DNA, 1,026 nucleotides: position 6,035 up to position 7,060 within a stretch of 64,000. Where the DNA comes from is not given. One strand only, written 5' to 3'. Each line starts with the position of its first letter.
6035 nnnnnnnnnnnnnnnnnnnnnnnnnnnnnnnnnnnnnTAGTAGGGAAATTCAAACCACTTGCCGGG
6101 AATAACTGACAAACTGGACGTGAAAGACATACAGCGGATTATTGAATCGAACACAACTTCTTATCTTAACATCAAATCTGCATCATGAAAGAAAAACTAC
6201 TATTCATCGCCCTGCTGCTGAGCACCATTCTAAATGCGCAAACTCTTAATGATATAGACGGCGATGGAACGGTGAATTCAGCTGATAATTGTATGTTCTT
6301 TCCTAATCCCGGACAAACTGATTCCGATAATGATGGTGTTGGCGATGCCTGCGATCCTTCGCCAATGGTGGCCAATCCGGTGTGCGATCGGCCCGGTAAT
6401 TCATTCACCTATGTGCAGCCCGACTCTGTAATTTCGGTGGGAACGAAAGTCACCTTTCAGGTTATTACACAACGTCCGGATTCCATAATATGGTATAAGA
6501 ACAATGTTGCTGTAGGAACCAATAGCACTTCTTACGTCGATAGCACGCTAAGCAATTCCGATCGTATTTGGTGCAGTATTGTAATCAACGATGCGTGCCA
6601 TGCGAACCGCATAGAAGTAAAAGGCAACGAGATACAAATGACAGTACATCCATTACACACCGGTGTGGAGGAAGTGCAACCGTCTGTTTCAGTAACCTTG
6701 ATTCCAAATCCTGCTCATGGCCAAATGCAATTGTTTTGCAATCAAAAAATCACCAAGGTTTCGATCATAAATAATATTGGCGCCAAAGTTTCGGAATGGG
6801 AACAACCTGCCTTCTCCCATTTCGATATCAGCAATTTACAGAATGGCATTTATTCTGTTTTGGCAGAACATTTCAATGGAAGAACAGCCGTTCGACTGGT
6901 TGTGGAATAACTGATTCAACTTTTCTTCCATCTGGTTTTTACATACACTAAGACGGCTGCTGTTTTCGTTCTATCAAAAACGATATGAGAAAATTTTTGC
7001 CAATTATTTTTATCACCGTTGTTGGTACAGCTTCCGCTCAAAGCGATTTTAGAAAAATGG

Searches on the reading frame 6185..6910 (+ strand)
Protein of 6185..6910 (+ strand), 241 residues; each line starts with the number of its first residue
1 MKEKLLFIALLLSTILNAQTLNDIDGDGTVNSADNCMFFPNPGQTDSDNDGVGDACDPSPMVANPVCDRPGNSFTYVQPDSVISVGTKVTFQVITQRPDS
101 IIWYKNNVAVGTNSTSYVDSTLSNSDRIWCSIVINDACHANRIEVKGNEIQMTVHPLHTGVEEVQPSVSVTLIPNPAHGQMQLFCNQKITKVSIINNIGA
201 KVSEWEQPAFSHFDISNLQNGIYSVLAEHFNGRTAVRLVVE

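Call 77: search_protein_families(library=pfam, proteins=[window:6185-6910:+])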
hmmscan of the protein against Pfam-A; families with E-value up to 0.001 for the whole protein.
window:6185-6910:+ (241 aa): 2 families
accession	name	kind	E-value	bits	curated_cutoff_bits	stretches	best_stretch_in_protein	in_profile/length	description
PF02412.23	TSP_3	-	3.5e-08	33.4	25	1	22-44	14-36/36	Thrombospondin type 3 repeat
PF18962.6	Por_Secre_tail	-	8.9e-08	32.8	27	1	174-240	3-75/75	Secretion system C-terminal sorting domain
